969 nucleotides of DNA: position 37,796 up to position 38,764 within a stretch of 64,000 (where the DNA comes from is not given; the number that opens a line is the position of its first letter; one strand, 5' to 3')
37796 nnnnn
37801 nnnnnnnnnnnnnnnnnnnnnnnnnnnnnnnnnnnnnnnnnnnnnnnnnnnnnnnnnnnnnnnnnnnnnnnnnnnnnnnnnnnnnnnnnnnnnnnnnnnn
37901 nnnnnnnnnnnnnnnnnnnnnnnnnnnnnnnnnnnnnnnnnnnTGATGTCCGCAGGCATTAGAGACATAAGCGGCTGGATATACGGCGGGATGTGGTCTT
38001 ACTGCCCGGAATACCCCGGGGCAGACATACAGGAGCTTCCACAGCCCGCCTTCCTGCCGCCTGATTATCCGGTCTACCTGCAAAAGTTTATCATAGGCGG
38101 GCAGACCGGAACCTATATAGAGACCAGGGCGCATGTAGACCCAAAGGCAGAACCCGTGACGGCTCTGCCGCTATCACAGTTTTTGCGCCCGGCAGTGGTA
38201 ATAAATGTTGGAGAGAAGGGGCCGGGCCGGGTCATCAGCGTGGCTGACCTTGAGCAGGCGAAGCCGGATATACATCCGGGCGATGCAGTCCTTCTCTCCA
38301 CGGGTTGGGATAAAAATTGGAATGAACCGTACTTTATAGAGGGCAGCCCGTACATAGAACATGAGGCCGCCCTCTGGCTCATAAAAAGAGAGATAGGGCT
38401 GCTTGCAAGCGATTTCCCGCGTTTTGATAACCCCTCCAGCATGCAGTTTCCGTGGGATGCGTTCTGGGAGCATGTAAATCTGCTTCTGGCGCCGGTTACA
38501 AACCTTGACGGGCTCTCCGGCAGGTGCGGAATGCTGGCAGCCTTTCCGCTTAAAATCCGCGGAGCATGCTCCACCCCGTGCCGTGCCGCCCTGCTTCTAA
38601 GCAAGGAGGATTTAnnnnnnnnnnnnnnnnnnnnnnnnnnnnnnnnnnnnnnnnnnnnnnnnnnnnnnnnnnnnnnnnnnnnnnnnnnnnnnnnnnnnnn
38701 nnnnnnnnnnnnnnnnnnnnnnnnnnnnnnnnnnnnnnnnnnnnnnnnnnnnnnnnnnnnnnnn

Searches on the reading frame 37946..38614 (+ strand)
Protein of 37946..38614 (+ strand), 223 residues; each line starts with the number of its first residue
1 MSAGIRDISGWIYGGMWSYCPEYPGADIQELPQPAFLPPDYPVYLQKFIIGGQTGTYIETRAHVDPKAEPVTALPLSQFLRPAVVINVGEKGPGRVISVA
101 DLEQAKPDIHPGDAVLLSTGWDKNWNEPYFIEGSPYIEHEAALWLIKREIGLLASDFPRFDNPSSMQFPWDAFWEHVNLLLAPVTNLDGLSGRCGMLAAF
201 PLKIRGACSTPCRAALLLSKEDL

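Call 4: search_protein_families(library=pfam, proteins=[window:37946-38614:+], max_evalue=0.1)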
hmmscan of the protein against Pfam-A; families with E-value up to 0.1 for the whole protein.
window:37946-38614:+ (223 aa): 1 family
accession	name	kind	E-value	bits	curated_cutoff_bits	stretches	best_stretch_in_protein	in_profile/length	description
PF04199.19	Cyclase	-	5.5e-24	85.4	23.1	1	40-161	19-141/142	Putative cyclase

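Call 5: search_protein_families(library=ncbifam, proteins=[window:37946-38614:+], max_evalue=0.1)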
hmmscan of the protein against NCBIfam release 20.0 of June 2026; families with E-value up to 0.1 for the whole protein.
window:37946-38614:+ (223 aa): 1 family
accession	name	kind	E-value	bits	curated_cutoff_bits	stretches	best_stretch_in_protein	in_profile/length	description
TIGR03035.1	trp_arylform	equivalog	1.7e-07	31.5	223.05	1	20-216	13-203/206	arylformamidase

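Call 60: search_solved_structures(query=window:37946-38614:+, max_evalue=0.01)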
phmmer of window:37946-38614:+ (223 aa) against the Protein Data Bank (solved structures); distinct sequences matched with E-value up to 0.01: 6.
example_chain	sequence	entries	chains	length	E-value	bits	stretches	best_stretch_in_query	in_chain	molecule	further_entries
4cog_A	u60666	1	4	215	0.0005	22.9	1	35-216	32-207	KYNURENINE FORMAMIDASE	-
8hmo_A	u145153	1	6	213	0.00064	22.5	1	46-217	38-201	Metal-dependent hydrolase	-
4cz1_A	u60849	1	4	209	0.004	19.9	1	46-216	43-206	KYNURENINE FORMAMIDASE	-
4co9_A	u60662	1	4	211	0.0041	19.9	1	46-216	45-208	KYNURENINE FORMAMIDASE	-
4j0n_A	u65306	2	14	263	0.0065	19.2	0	49-220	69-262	Isatin hydrolase B | Putative uncharacterized protein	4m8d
4cob_A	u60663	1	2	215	0.0084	18.9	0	20-216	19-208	KYNURENINE FORMAMIDASE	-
